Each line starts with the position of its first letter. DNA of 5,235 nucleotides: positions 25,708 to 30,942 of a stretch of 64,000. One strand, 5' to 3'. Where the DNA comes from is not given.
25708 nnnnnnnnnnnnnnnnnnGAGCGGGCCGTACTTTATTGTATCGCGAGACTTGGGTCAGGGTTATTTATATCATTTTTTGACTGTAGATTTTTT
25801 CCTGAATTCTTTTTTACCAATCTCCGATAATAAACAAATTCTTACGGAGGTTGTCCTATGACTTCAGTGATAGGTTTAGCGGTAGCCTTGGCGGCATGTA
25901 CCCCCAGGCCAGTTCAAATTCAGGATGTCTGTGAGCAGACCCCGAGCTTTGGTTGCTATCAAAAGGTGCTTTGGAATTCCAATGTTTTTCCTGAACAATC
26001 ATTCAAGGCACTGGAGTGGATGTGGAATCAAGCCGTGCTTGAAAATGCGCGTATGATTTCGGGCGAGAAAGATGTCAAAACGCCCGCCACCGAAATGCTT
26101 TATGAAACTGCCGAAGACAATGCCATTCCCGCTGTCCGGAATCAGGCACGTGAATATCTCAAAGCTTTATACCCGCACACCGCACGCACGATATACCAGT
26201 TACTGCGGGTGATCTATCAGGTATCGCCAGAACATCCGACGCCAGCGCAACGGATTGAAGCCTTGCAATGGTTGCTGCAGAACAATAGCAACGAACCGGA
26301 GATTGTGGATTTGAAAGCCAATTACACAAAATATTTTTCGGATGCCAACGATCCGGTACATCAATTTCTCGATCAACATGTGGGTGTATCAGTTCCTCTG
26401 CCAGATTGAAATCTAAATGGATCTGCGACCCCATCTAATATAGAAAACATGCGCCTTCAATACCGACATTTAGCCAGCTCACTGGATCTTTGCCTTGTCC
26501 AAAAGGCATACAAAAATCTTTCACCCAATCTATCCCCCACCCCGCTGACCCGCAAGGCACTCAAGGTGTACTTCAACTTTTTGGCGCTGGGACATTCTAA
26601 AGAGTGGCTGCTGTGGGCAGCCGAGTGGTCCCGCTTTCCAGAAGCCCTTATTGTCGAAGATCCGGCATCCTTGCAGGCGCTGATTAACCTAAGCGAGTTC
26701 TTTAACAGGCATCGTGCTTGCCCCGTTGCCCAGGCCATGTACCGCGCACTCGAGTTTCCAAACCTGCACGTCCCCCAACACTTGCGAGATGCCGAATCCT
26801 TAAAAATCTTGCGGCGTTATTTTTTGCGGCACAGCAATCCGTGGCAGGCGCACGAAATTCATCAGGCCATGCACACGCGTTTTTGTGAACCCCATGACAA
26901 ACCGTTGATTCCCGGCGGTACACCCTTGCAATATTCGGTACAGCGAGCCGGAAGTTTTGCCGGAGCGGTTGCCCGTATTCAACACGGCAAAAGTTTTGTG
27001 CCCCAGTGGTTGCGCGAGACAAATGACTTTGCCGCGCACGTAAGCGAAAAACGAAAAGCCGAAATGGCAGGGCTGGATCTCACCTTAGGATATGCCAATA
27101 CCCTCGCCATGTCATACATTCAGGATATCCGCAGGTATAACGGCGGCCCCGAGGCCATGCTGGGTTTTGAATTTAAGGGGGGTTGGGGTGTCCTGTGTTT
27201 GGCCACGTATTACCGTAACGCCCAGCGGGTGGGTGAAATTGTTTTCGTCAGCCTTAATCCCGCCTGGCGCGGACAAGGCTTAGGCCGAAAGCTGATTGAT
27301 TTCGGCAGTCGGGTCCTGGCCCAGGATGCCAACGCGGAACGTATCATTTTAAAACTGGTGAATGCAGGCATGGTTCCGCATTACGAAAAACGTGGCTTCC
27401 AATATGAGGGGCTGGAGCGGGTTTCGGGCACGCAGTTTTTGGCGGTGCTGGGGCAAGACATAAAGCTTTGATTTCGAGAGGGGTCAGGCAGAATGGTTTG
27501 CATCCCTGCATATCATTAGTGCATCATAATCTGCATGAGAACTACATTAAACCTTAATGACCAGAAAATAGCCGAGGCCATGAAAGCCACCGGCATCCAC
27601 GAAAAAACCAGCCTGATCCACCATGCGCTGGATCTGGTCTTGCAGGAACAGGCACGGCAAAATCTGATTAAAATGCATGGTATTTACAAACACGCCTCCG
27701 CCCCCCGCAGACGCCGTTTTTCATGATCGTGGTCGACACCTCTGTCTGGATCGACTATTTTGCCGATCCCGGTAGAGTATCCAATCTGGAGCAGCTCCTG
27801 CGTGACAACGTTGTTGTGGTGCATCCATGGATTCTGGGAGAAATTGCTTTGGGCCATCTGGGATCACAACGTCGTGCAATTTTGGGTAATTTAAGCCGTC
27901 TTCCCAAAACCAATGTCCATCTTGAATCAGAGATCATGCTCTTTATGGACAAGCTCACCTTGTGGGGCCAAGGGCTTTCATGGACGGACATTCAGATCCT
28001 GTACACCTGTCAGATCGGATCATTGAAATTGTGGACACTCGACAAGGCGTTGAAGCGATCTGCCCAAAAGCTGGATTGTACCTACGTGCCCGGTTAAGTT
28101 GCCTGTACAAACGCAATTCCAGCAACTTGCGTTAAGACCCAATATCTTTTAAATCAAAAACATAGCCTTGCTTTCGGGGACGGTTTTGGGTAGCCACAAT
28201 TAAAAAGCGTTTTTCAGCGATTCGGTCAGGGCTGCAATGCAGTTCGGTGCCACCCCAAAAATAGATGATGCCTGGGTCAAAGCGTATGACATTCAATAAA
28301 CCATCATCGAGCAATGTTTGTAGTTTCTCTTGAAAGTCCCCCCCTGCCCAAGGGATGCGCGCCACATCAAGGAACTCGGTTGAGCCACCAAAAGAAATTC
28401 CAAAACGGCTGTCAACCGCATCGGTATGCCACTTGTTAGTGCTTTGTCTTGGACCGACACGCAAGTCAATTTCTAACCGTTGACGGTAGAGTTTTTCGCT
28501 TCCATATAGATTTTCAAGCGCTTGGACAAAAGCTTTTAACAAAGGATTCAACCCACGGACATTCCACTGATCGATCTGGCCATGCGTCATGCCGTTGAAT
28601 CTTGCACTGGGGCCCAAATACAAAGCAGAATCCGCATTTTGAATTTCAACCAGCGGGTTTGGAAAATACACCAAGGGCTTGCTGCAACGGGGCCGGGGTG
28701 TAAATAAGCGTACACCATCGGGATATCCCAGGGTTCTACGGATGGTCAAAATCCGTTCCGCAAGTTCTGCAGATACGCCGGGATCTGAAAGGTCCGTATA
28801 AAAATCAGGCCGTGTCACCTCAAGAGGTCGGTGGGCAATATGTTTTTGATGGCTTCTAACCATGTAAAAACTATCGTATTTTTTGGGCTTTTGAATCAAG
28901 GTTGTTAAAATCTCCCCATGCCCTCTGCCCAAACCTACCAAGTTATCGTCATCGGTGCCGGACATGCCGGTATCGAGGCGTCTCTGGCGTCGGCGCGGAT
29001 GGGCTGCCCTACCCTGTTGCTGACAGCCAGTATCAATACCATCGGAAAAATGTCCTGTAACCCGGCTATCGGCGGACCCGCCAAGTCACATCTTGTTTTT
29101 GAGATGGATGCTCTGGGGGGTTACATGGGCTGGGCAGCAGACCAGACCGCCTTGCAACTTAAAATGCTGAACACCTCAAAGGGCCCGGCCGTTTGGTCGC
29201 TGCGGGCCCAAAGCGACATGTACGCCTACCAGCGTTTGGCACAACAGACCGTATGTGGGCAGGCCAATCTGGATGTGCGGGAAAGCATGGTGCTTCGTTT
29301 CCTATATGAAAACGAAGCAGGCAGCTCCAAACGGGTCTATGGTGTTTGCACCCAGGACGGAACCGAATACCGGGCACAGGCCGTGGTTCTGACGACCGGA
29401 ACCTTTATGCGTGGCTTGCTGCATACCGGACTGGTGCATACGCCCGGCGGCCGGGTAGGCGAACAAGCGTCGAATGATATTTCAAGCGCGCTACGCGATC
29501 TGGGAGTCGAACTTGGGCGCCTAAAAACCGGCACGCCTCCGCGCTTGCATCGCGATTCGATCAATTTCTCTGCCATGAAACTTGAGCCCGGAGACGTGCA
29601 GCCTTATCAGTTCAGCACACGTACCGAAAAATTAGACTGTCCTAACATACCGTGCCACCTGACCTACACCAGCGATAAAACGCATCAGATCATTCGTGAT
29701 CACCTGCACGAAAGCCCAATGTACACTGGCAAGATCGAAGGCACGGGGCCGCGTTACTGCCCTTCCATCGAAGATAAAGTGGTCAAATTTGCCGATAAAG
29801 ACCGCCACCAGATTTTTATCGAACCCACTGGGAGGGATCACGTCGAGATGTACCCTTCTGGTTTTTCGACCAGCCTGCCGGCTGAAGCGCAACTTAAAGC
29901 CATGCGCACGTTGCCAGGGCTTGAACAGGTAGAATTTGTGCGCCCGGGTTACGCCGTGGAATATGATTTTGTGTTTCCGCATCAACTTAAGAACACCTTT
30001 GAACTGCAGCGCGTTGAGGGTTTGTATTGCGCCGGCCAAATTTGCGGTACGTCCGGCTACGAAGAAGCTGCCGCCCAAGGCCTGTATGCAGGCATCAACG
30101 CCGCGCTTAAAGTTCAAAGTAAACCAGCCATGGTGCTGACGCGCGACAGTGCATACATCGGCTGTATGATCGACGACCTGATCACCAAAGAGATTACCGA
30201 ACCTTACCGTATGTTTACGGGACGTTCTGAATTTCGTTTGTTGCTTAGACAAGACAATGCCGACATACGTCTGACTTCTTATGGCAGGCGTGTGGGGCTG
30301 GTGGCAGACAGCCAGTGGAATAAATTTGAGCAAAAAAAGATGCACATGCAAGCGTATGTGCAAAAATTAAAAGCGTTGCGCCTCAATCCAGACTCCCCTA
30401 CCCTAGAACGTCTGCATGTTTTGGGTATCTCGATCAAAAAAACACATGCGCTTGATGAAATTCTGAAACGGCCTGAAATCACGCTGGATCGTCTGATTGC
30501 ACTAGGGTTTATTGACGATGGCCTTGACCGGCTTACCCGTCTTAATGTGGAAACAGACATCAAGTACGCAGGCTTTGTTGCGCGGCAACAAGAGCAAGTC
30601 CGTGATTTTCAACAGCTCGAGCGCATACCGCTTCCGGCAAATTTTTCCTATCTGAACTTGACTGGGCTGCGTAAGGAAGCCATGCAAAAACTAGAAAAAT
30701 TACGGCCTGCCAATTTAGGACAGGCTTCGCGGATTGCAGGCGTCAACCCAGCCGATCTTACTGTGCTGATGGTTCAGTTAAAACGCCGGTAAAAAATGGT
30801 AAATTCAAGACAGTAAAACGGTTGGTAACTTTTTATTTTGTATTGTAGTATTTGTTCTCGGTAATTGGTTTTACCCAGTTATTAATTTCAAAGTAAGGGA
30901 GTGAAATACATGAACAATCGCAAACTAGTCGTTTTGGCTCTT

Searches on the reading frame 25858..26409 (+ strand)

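Call 4: search_protein_families(library=pfam, proteins=[window:25858-26409:+], max_evalue=1)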
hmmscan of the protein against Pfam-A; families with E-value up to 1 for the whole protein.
window:25858-26409:+ (183 aa): 2 families
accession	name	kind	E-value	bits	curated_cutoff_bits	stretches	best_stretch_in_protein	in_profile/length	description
PF07859.19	Abhydrolase_3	-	0.03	14.5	25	1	111-144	28-64/210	alpha/beta hydrolase fold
PF01674.24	Lipase_2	-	0.12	12.3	20.3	1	9-82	124-199/219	Lipase (class 2)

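Call 35: search_protein_families(library=phrogs, proteins=[window:25858-26409:+], max_evalue=0.01)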
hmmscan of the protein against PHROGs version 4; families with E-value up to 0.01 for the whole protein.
window:25858-26409:+ (183 aa): 0 families

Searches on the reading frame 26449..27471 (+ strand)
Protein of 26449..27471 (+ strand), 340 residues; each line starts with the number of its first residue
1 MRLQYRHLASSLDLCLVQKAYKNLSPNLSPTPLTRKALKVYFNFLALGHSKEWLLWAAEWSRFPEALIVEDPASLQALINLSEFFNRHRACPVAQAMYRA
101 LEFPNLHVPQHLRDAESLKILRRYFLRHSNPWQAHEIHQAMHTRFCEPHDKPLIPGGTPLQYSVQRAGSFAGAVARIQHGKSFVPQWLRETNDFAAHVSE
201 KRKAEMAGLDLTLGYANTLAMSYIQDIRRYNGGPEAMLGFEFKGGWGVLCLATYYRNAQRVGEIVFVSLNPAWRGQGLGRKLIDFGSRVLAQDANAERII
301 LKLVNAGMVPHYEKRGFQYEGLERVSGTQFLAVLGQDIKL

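Call 4: search_protein_families(library=pfam, proteins=[window:26449-27471:+], max_evalue=1)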
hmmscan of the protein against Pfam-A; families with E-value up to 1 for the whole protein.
window:26449-27471:+ (340 aa): 4 families
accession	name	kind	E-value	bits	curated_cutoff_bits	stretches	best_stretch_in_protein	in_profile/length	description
PF00583.31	Acetyltransf_1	-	6.8e-08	33.2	20.7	1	248-317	47-116/116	Acetyltransferase (GNAT) family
PF13508.13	Acetyltransf_7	-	2.3e-06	28.3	27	1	250-318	19-83/84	Acetyltransferase (GNAT) domain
PF13673.13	Acetyltransf_10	-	0.00025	21.4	23.6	1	263-323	53-113/128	Acetyltransferase (GNAT) domain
PF08445.16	FR47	-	0.041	14.3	22.1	1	259-318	19-78/86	FR47-like protein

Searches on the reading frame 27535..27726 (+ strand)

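Call 91: search_protein_families(library=pfam, proteins=[window:27535-27726:+], max_evalue=1)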
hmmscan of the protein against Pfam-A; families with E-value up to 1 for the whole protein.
window:27535-27726:+ (63 aa): 1 family
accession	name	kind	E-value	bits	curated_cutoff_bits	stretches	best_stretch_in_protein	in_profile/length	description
PF09957.15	VapB_antitoxin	-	7.7e-14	51.8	23.4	1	1-46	1-46/47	Bacterial antitoxin of type II TA system, VapB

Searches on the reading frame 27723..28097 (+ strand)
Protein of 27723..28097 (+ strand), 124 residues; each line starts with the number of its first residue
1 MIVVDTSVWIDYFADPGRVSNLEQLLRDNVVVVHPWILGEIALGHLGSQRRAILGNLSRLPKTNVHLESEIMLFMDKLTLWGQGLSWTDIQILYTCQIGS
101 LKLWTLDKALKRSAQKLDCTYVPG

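Call 91: search_protein_families(library=pfam, proteins=[window:27723-28097:+], max_evalue=1)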
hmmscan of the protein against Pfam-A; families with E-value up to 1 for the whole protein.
window:27723-28097:+ (124 aa): 1 family
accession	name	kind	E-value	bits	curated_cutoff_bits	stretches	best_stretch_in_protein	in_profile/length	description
PF01850.27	PIN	-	8e-06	26.9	23.6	1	2-113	1-117/120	PIN domain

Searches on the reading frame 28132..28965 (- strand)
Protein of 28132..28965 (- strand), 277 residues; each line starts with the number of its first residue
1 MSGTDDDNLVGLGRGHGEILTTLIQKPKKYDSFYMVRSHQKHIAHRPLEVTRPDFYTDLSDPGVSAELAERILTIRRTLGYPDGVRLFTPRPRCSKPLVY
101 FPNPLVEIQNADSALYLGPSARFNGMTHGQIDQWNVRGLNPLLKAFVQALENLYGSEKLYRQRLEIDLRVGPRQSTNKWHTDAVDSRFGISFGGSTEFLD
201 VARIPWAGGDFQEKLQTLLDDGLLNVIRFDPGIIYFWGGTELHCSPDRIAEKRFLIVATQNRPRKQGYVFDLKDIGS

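Call 5: search_protein_families(library=pfam, proteins=[window:28132-28965:-], max_evalue=0.1)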
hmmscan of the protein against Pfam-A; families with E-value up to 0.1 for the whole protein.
window:28132-28965:- (277 aa): 0 families

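Call 35: search_protein_families(library=phrogs, proteins=[window:28132-28965:-], max_evalue=0.01)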
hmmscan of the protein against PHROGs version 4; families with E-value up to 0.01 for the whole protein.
window:28132-28965:- (277 aa): 0 families

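Call 91: search_protein_families(library=pfam, proteins=[window:28132-28863:-], max_evalue=1)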
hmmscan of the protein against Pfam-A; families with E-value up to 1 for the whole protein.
window:28132-28863:- (243 aa): 1 family
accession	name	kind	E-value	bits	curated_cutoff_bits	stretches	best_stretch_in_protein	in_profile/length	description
PF08856.16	DUF1826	-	0.23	11.8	22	1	127-172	96-142/202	Protein of unknown function (DUF1826)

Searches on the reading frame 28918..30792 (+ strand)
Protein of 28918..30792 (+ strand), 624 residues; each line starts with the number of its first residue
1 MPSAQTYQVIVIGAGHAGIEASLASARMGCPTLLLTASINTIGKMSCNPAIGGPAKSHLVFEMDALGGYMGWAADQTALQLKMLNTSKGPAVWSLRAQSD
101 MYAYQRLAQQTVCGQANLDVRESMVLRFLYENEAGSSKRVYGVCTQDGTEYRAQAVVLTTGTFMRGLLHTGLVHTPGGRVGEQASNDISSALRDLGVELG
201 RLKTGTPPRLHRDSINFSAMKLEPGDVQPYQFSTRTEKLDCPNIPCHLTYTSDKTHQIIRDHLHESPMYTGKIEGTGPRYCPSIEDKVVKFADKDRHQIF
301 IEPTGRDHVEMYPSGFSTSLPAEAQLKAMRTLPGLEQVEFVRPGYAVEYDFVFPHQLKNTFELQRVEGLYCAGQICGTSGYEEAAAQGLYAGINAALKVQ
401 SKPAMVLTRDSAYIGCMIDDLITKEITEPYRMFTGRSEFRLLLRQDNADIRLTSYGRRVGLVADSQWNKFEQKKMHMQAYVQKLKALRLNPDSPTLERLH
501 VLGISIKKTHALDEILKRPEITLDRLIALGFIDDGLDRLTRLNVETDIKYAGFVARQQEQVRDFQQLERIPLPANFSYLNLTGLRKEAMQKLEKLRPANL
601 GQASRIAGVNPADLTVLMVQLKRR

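Call 5: search_protein_families(library=pfam, proteins=[window:28918-30792:+], max_evalue=0.1)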
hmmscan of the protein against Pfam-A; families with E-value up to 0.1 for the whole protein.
window:28918-30792:+ (624 aa): 7 families
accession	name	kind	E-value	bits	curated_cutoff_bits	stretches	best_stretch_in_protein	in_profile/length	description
PF01134.28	GIDA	-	3.7e-158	527.1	22.1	1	8-402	1-390/391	Glucose inhibited division protein A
PF13932.14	SAM_GIDA_C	-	2.3e-21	75.8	27.1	1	563-618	2-57/57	tRNA modifying enzyme MnmG/GidA C-terminal helical bundle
PF21680.2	GIDA_C_1st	-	5.8e-14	53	24.7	1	464-558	1-96/96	tRNA modifying enzyme MnmG/GidA C-terminal helical domain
PF07992.20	Pyr_redox_2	-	0.00044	20.2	26.1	1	7-162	1-109/291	Pyridine nucleotide-disulphide oxidoreductase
PF12831.13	FAD_oxidored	-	0.00067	19.5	27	1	8-37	1-30/416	FAD dependent oxidoreductase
PF03486.20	HI0933_like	-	0.0032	17.4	50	0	8-40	2-34/244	HI0933-like protein Rossmann domain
PF00890.30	FAD_binding_2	-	0.0046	16.6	20.4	0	9-38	2-31/414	FAD binding domain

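Call 31: find_related_loci(query=window:28918-30792:+, collection=genome_contigs, flank=10000)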
Query window:28918-30792:+ (624 aa) in genome_contigs; peptide patterns used: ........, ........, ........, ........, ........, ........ (x = any residue, [..] = any of these).
600 stretches matched a pattern (row limit reached: there are more); 583 encode a relative of the query (tblastn E <= 1e-3); the best 80 are kept; 80 distinct loci.
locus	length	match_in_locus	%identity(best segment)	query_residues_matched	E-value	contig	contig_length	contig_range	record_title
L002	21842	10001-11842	51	5-622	0e+0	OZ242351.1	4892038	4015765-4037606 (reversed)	MAG: Candidatus Poribacteria bacterium isolate f935c7b2-2358-4189-a958-9ccc83df77d9 genome assembly, chromosome: 1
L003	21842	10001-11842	51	5-622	0e+0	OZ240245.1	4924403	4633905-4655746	MAG: Candidatus Poribacteria bacterium isolate dca23892-4e13-4299-a543-0851fd76b4fe genome assembly, chromosome: 1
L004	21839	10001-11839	50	7-623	0e+0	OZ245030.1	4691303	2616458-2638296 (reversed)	MAG: Candidatus Poribacteria bacterium isolate f3f56de0-ea6e-4eab-9813-cfd719c0cda4 genome assembly, chromosome: 1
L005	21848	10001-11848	52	4-623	0e+0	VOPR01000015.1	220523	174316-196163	MAG: Nitrospira sp. isolate MAG_246 c_000000002796, whole genome shotgun sequence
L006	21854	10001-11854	50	7-623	0e+0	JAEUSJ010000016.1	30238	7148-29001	MAG: bacterium isolate new MAG-300 NODE_16_length_30238_cov_7.722198, whole genome shotgun sequence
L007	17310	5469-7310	50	5-622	0e+0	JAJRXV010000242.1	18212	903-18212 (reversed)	MAG: Deltaproteobacteria bacterium isolate Dive96_bin3.187 k141_4211181, whole genome shotgun sequence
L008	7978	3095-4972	51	5-623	0e+0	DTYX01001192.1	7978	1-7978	MAG TPA_asm: Candidatus Poribacteria bacterium isolate UWMA-0232 k99_998232, whole genome shotgun sequence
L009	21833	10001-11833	52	9-623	0e+0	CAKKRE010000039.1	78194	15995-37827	Nitrospiraceae bacterium isolate Hainich-H41-bin274-1 genome assembly, contig: H41-bin274_1_Hain_H41_02um_R3_147_length_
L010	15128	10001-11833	52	9-623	0e+0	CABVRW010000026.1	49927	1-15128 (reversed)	MAG: uncultured Nitrospira sp. isolate Nitrospira sp. RBC048 genome assembly, contig: MAG048_26, whole genome shotgun se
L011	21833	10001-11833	52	9-623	0e+0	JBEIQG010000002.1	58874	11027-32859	MAG: Nitrospira sp. isolate Sample-106-S6-bin-99 Sample_106_S6-bin_99-k141_977053, whole genome shotgun sequence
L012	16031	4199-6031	52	9-623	0e+0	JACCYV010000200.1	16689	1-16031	MAG: Nitrospira sp. isolate MGR_bin213 SD2897-2912_k127_5237097, whole genome shotgun sequence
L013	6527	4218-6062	52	5-623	0e+0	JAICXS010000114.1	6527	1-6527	MAG: Nitrospiraceae bacterium isolate LS_FP_2_bin.130 k141_1229918_length_6527_cov_6.9737, whole genome shotgun sequence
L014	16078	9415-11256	50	5-623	0e+0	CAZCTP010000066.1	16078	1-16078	MAG TPA_asm: uncultured Thermodesulfobacteriota bacterium isolate binchicken_co172_233 genome assembly, contig: NODE_301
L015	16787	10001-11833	52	9-623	0e+0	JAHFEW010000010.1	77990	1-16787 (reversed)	MAG: Nitrospira sp. isolate nzgw278 NODE_22_length_77991_cov_11.766020, whole genome shotgun sequence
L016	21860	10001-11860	49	5-623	0e+0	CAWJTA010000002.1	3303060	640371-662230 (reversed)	MAG: uncultured Verrucomicrobiae bacterium isolate MFD04463.bin.1.72 genome assembly, contig: contig_27973, whole genome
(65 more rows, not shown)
